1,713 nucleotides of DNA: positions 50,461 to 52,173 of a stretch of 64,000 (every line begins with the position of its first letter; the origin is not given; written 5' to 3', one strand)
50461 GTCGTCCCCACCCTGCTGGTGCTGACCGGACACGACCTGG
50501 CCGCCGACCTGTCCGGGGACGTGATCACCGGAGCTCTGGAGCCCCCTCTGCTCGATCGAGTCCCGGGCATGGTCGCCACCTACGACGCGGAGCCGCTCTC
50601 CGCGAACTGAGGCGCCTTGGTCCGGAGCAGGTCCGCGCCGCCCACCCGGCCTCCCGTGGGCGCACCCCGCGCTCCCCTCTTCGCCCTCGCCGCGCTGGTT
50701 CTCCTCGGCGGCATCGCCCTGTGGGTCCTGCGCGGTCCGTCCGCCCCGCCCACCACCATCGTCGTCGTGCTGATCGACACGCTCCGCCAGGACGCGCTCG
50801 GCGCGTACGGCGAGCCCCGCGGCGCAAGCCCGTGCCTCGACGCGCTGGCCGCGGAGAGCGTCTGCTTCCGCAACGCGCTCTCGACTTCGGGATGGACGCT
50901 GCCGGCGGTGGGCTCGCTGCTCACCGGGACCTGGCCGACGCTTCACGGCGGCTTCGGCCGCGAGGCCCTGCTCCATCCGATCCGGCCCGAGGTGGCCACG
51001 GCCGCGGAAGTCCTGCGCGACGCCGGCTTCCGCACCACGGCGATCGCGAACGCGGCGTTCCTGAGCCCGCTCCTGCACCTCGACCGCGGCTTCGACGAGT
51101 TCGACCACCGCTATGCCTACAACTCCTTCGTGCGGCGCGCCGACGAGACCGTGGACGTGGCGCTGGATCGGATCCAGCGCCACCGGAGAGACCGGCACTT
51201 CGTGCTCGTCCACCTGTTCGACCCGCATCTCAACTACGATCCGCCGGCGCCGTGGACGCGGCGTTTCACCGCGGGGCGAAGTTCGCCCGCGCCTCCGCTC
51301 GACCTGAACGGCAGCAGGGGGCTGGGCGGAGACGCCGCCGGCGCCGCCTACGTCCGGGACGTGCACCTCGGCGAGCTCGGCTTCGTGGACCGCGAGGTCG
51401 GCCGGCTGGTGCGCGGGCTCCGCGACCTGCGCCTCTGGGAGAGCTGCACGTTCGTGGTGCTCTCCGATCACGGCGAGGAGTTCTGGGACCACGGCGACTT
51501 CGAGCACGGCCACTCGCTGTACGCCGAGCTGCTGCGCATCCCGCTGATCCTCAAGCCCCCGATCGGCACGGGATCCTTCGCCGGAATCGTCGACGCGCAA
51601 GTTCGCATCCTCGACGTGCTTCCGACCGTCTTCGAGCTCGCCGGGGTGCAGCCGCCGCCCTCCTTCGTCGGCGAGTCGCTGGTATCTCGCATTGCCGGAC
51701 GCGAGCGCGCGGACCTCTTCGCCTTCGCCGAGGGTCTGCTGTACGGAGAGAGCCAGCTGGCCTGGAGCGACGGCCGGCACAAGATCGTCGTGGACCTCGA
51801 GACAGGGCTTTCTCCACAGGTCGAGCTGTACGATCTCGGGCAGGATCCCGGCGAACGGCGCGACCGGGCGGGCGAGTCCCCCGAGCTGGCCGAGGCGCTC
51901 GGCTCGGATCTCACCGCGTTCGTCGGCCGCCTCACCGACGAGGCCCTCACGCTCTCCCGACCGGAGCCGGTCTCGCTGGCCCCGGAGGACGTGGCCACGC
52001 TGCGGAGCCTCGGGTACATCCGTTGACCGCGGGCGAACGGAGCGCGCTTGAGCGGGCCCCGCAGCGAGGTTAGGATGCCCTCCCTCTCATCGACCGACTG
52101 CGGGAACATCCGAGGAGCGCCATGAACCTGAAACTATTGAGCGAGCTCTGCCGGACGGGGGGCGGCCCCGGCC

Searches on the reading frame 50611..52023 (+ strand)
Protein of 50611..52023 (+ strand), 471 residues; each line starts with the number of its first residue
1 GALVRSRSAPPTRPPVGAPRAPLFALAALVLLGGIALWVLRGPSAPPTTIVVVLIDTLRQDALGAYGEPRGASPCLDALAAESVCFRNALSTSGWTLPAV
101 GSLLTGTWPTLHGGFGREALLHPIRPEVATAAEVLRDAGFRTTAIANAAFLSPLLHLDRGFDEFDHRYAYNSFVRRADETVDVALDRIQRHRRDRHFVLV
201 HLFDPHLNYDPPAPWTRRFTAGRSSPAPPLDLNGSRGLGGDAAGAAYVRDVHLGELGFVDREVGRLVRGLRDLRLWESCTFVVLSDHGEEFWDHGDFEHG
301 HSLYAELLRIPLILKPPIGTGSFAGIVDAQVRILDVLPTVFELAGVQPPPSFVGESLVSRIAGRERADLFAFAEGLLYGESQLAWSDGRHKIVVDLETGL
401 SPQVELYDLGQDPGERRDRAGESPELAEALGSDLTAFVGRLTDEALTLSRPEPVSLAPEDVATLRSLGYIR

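Call 44: search_protein_families(library=pfam, proteins=[window:50611-52023:+], max_evalue=0.00001)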
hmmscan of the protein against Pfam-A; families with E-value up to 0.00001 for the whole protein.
window:50611-52023:+ (471 aa): 3 families
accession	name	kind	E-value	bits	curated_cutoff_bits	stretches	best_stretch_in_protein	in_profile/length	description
PF00884.28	Sulfatase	-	1.7e-30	106.8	25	1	49-346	2-301/301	Sulfatase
PF01663.27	Phosphodiest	-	2.3e-09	37.7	23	0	254-288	186-220/342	Type I phosphodiesterase / nucleotide pyrophosphatase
PF16347.10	SGSH_C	-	4.6e-06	27.3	29.3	0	294-419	3-131/154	N-sulphoglucosamine sulphohydrolase, C-terminal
